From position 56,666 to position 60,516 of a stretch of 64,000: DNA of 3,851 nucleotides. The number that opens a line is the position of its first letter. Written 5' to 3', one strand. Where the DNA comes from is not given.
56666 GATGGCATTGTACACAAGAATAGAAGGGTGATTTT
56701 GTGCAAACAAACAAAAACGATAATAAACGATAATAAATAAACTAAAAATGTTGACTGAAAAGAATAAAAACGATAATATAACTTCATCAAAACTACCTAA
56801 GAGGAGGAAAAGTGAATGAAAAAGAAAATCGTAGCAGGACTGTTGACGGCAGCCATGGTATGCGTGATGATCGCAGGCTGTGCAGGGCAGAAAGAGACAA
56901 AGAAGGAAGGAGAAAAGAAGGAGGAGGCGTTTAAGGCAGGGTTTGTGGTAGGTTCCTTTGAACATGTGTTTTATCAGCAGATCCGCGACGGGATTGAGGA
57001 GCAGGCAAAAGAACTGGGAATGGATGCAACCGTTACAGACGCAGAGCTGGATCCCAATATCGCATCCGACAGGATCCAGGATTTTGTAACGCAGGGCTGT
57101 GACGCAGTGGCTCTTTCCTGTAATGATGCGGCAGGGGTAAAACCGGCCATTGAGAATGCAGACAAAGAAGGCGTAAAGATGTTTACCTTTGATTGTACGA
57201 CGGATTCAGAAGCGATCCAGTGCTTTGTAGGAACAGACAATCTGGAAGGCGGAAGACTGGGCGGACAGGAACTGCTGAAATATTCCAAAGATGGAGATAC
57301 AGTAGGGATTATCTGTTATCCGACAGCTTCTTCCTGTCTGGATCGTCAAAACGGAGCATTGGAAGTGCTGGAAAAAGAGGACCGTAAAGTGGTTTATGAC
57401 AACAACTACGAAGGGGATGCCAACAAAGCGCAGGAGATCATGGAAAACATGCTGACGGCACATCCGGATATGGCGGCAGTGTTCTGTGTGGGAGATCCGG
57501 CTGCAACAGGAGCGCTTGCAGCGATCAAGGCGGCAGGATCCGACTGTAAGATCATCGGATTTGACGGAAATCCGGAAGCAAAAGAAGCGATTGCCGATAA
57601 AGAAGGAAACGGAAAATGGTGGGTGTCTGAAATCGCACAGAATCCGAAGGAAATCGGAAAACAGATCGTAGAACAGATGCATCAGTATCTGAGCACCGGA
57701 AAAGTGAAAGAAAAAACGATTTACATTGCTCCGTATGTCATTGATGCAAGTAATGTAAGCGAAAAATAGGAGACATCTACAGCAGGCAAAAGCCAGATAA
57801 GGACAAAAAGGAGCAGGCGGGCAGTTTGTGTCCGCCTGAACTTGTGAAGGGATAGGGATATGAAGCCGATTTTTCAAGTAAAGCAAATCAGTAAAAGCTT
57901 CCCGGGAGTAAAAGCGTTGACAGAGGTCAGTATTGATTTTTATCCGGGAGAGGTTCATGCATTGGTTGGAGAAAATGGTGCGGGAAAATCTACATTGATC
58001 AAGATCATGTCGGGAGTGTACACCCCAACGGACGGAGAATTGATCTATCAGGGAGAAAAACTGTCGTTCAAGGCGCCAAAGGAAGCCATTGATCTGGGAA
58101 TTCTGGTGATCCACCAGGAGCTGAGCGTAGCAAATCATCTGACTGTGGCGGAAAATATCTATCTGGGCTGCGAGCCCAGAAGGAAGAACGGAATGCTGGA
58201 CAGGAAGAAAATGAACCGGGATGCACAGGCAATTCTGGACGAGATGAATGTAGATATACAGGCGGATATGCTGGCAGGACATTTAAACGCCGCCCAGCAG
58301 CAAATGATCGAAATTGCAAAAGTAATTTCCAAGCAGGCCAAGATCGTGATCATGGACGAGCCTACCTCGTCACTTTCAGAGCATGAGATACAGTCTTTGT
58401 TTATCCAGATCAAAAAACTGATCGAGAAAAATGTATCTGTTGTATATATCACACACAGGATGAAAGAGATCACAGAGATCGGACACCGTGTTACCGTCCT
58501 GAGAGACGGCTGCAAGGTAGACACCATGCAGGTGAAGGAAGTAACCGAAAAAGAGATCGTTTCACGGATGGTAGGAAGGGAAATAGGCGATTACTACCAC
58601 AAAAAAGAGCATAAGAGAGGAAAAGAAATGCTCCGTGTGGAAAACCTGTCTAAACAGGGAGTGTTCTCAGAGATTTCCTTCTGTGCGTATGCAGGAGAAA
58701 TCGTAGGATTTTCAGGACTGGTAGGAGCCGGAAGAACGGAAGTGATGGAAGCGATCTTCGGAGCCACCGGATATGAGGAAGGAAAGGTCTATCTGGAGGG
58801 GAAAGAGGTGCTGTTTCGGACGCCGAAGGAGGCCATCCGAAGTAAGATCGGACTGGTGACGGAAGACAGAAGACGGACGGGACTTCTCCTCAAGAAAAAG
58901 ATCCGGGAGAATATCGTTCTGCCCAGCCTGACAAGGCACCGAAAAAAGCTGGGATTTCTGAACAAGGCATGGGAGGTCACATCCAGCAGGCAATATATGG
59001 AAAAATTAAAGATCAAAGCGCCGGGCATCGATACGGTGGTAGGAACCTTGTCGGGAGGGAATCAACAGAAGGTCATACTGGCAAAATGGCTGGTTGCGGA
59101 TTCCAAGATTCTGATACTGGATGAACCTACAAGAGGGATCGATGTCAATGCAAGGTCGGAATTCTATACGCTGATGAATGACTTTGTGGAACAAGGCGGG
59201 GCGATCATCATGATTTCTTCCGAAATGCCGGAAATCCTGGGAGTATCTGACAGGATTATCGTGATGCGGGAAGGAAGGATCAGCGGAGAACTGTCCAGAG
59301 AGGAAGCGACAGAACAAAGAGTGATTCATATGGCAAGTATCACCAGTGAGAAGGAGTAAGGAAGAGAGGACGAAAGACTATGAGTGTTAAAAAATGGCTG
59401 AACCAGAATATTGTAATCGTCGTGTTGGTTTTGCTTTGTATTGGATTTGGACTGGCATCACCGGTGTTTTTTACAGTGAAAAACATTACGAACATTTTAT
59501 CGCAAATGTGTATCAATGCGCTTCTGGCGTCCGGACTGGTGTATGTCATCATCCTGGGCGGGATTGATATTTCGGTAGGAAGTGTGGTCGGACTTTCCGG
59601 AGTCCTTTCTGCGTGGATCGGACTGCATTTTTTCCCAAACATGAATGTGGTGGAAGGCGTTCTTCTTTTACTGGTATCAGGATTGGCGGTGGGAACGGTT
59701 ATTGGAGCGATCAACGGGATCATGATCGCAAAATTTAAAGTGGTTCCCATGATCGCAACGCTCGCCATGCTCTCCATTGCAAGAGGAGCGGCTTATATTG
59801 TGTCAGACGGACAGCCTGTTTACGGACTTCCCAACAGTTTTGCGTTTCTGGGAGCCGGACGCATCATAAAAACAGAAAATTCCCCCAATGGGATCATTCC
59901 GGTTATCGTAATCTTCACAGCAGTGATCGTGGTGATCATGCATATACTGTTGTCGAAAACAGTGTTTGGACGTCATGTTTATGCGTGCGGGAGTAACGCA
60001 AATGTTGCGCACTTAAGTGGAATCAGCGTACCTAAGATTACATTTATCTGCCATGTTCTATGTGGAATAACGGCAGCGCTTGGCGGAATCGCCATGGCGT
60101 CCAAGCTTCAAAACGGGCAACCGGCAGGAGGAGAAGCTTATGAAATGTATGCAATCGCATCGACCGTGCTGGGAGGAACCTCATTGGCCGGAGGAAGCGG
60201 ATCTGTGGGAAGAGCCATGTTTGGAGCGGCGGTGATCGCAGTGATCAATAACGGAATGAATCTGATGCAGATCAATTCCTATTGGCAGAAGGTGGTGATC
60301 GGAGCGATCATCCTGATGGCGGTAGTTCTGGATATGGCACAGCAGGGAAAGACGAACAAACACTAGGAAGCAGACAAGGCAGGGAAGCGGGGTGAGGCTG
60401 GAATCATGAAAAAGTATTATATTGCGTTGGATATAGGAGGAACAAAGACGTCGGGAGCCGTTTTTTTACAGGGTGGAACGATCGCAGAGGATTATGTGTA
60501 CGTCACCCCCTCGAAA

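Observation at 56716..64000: Sugar catabolic cassette with a PfkA-family kinase lacking canonical fructose-6-phosphate contacts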

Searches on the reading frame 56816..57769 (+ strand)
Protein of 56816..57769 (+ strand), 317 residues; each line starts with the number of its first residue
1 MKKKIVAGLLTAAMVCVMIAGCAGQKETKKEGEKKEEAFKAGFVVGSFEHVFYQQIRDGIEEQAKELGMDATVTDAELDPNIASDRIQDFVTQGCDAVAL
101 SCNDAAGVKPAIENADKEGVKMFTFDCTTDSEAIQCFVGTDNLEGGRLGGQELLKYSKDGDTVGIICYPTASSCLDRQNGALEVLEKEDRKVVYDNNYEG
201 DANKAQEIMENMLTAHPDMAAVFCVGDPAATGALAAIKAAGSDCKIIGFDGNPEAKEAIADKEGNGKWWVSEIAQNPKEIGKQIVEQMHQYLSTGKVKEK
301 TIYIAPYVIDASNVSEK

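Call 4: search_protein_families(library=pfam, proteins=[window:56816-57769:+])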
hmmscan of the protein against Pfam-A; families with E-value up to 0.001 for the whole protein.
window:56816-57769:+ (317 aa): 4 families
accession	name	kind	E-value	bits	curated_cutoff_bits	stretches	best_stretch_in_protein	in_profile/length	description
PF13407.12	Peripla_BP_4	-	2e-52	178.7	35.1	1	42-295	2-256/258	Periplasmic binding protein domain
PF00532.27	Peripla_BP_1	-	4.3e-16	59.6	22.2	1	40-246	3-209/281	Periplasmic binding proteins and sugar binding domain of LacI family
PF13377.12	Peripla_BP_3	-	4.9e-10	40.2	26.5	1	176-308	28-161/167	Periplasmic binding protein-like domain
PF13458.12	Peripla_BP_6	-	3.1e-06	27.5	31.7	1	73-293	47-270/343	Periplasmic binding protein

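Call 5: search_protein_families(library=ncbifam, proteins=[window:56816-57769:+])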
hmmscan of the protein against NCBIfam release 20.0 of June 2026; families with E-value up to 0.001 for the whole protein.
window:56816-57769:+ (317 aa): 23 families
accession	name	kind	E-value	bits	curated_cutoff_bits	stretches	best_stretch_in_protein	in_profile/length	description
NF007936.0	PRK10653.1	equivalog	1.7e-36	126.1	337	1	42-300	30-285/295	ribose ABC transporter substrate-binding protein RbsB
NF007254.0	PRK09701.1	equivalog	6.3e-26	91.3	335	1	10-301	12-296/311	D-allose transporter substrate-binding protein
TIGR02634.1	xylF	equivalog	1.7e-19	70.5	389.55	1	45-314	5-288/302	D-xylose ABC transporter substrate-binding protein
NF041827.1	YtfQ_transport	equivalog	2.4e-16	59.6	510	1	61-303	48-297/320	galactofuranose ABC transporter, galactofuranose-binding protein YtfQ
NF007680.0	PRK10355.1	equivalog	6.9e-15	55.1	504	1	38-246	25-239/331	D-xylose ABC transporter substrate-binding protein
TIGR02637.1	RhaS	equivalog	1.4e-14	54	342.25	1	42-259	2-228/302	rhamnose ABC transporter substrate-binding protein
NF011937.0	PRK15408.1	equivalog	2.3e-12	46.4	384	1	31-249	28-245/340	autoinducer 2 ABC transporter substrate-binding protein LsrB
NF052284.1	rhzpin_SBP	equivalog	6.3e-11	41.9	420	1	46-262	9-230/289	rhizopine catabolism ABC transporter substrate-binding protein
NF008452.0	PRK11303.1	equivalog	2.8e-10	39.9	385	1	40-224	63-244/332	catabolite repressor/activator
NF007979.0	PRK10703.1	equivalog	3.5e-10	39.5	501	1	41-314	62-331/341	HTH-type transcriptional repressor PurR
NF047341.1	lactose_RbsR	equivalog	2.7e-09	36.8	382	1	40-252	63-274/331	ribose utilization transcriptional repressor RbsR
NF040907.2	ChvE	equivalog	3.1e-09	36.5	460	1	59-242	19-223/324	multiple monosaccharide ABC transporter substrate-binding protein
NF011924.1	PRK15395.1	equivalog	4e-08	32.7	420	1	38-155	25-148/329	galactose/glucose ABC transporter substrate-binding protein MglB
NF007075.0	PRK09526.1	subfamily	5.1e-08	32.2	340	1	53-302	78-320/358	LacI family DNA-binding transcriptional regulator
TIGR02417.1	fruct_sucro_rep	subfamily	1.2e-07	31.3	389.55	1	32-225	54-245/327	D-fructose-responsive transcription factor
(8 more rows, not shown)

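Call 32: search_solved_structures(query=window:56816-57769:+, max_evalue=1e-10)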
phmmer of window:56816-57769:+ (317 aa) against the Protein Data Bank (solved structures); distinct sequences matched with E-value up to 1e-10: 51.
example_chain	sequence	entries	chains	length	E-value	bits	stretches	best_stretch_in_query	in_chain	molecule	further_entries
2ioy_A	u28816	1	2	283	1.4e-32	116.8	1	42-297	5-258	Periplasmic sugar-binding protein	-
1drk_A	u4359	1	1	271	5.7e-31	111.5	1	43-300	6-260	D-RIBOSE-BINDING PROTEIN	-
1drj_A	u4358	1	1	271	1.3e-30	110.4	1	43-300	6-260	D-RIBOSE-BINDING PROTEIN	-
1dbp_A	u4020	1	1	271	1.3e-30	110.3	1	43-300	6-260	D-RIBOSE-BINDING PROTEIN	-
1urp_A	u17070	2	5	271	1.8e-30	109.9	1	43-300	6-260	D-RIBOSE-BINDING PROTEIN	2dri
2gx6_A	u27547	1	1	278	6.4e-30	108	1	43-300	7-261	D-ribose-binding periplasmic protein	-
1ba2_A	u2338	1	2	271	1.6e-29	106.7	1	43-300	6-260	D-RIBOSE-BINDING PROTEIN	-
5hsg_A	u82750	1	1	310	1.5e-28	103.6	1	49-315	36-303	Putative ABC transporter, nucleotide binding/ATPase protein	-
7e7m_A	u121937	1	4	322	1.1e-27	100.7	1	21-314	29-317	D-ribose ABC transporter substrate-binding protein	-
4zjp_A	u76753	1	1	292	1.8e-26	96.7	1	43-300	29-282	Monosaccharide-transporting ATPase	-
4rwe_A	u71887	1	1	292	2e-26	96.6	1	40-315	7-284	Sugar-binding transport protein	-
2fn9_A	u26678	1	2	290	9.7e-25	91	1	41-294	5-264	ribose ABC transporter, periplasmic ribose-binding protein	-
2fn8_A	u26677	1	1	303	2.1e-24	90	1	41-296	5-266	ribose ABC transporter, periplasmic ribose-binding protein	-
4yv7_A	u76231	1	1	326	3.6e-22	82.6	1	4-287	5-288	Periplasmic binding protein/LacI transcriptional regulator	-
5dte_A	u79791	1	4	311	1e-21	81.1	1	47-311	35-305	Monosaccharide-transporting ATPase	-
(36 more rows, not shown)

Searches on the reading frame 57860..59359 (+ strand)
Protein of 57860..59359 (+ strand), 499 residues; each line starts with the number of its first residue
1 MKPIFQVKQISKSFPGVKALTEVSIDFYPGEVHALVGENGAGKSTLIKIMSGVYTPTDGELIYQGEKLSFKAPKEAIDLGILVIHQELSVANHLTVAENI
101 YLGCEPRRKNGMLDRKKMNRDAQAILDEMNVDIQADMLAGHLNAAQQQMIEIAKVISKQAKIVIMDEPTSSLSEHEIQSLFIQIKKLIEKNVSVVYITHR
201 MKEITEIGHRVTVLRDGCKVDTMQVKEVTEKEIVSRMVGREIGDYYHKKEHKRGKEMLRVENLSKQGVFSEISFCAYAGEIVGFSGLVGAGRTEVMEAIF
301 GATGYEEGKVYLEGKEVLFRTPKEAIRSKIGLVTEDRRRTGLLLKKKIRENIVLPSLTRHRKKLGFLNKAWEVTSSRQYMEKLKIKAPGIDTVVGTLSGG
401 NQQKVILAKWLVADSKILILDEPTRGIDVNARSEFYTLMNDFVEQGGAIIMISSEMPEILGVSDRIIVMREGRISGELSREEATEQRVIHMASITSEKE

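Call 4: search_protein_families(library=pfam, proteins=[window:57860-59359:+])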
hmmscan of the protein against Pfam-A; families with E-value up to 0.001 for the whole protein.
window:57860-59359:+ (499 aa): 6 families
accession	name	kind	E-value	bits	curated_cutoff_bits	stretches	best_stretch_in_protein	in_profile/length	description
PF00005.33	ABC_tran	-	8.9e-54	182.2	25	2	20-170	1-137/137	ABC transporter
PF13304.12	AAA_21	-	2.6e-09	38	27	0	32-51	1-20/304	AAA domain, putative AbiEii toxin, Type IV TA system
PF13476.12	AAA_23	-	3.7e-05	24.9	27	0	17-52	7-41/201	AAA domain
PF02463.25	SMC_N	-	0.00014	21.8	40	0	17-48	10-42/220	RecF/RecN/SMC N terminal domain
PF13175.12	AAA_15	-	0.00015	21.9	32.1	1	19-190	13-182/374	AAA ATPase domain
PF13555.12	AAA_29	-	0.0005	20.2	27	0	24-57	16-49/61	P-loop containing region of AAA domain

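Call 5: search_protein_families(library=ncbifam, proteins=[window:57860-59359:+])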
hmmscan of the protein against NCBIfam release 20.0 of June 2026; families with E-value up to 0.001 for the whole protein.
window:57860-59359:+ (499 aa): 191 families (the best 25 are shown)
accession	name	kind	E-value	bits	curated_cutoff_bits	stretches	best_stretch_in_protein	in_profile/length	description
NF008442.0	PRK11288.1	equivalog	4.4e-172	572.9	689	1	2-495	5-498/504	L-arabinose ABC transporter ATP-binding protein AraG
NF008030.0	PRK10762.1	equivalog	1.4e-166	555.1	745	1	1-492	1-491/501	ribose ABC transporter ATP-binding protein RbsA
NF010069.0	PRK13549.1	equivalog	8.4e-166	552.4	699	1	2-493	3-502/513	xylose ABC transporter ATP-binding protein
NF040905.2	GguA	equivalog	1.7e-154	514.9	810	1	4-490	1-498/500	multiple monosaccharide ABC transporter ATP-binding protein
NF008215.0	PRK10982.1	equivalog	3.5e-152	507.5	828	1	4-493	13-503/506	galactose/methyl galactoside ABC transporter ATP-binding protein MglA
NF007253.0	PRK09700.1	equivalog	1e-147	492.8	772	1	2-492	3-506/510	D-allose ABC transporter ATP-binding protein AlsA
TIGR02633.1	xylG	equivalog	3.1e-142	474.6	723.65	1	5-492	2-499/500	D-xylose ABC transporter ATP-binding protein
NF041861.1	YtfR_transport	equivalog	6.3e-134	447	850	1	5-491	2-489/492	galactofuranose ABC transporter, ATP-binding protein YtfR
NF011967.0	PRK15439.1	equivalog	2.3e-123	412.4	586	1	2-494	9-501/510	autoinducer 2 ABC transporter ATP-binding protein LsrA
NF047930.1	ABC_ATP_B6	equivalog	2.1e-106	356.5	670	1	4-490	2-506/510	putative B6 ABC transporter ATP-binding protein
TIGR03411.1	urea_trans_UrtD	equivalog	3e-57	194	304.1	2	4-234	2-235/242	urea ABC transporter ATP-binding protein UrtD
TIGR01188.1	drrA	subfamily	3.9e-54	184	312.45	2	12-237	1-219/302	daunorubicin resistance ABC transporter, ATP-binding protein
TIGR03410.1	urea_trans_UrtE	equivalog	4.5e-54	183.3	285.8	2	6-235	2-226/230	urea ABC transporter ATP-binding subunit UrtE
TIGR03375.1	type_I_sec_LssB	subfamily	5.6e-54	183.6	693.1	2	265-482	479-687/696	type I secretion system permease/ATPase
TIGR04521.1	ECF_ATPase_2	equivalog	4.2e-53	180.2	330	2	17-232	18-236/279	energy-coupling factor transporter ATPase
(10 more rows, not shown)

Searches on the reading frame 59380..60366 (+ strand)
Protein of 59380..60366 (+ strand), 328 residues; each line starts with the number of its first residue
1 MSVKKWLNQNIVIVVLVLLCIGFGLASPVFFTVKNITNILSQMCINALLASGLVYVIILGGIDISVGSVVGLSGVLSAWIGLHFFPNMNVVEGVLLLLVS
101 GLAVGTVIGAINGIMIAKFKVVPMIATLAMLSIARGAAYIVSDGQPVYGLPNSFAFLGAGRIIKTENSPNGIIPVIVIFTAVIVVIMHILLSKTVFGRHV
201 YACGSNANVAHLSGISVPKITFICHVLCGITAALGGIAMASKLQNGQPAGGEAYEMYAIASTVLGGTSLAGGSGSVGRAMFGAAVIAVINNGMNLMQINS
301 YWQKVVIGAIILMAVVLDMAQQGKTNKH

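Call 4: search_protein_families(library=pfam, proteins=[window:59380-60366:+])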
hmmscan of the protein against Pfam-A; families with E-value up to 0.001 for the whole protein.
window:59380-60366:+ (328 aa): 1 family
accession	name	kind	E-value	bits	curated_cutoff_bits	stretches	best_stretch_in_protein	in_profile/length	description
PF02653.21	BPD_transp_2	-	1.6e-36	126.3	26.8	1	35-314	1-268/269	Branched-chain amino acid transport system / permease component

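Call 5: search_protein_families(library=ncbifam, proteins=[window:59380-60366:+])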
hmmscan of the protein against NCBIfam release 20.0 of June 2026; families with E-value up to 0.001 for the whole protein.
window:59380-60366:+ (328 aa): 11 families
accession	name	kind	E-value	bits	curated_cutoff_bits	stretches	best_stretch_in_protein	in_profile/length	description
NF007067.0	PRK09512.1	equivalog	9.4e-67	225.5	398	1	3-321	13-320/321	ribose ABC transporter permease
NF008441.0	PRK11285.1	equivalog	6.3e-62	209.6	378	1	3-325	23-330/333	L-arabinose ABC transporter permease AraH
NF007252.0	PRK09699.1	equivalog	1.3e-59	202.1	396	1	12-318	28-321/326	D-allose ABC transporter permease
NF040906.3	GguB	equivalog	1.3e-58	199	450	2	173-322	224-373/375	multiple monosaccharide ABC transporter permease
NF007014.0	PRK09478.1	equivalog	6.2e-56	190.1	386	1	3-321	9-331/336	galactose/methyl galactoside ABC transporter permease MglC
NF008630.0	PRK11618.1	equivalog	1.2e-43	149.6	363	1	4-320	4-311/331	galactofuranose ABC transporter, permease protein YjfF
NF011961.0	PRK15432.1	equivalog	7.1e-41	140.6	388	1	11-318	13-304/344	autoinducer 2 ABC transporter permease LsrC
NF041862.1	YtfT_transport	equivalog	2.4e-31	109.1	535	1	36-317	56-322/339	galactofuranose ABC transporter, ATP-binding protein YtfT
NF011612.1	PRK15038.1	equivalog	2.7e-29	102.4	500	1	12-316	8-303/322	autoinducer 2 ABC transporter permease LsrD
TIGR03409.1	urea_trans_UrtB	equivalog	2.8e-08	33.8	250.3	1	175-313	146-277/291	urea ABC transporter permease subunit UrtB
NF047929.1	ABC_B6_perm_2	equivalog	2e-05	23.9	400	1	31-310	41-318/337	putative B6 ABC transporter permease subunit 2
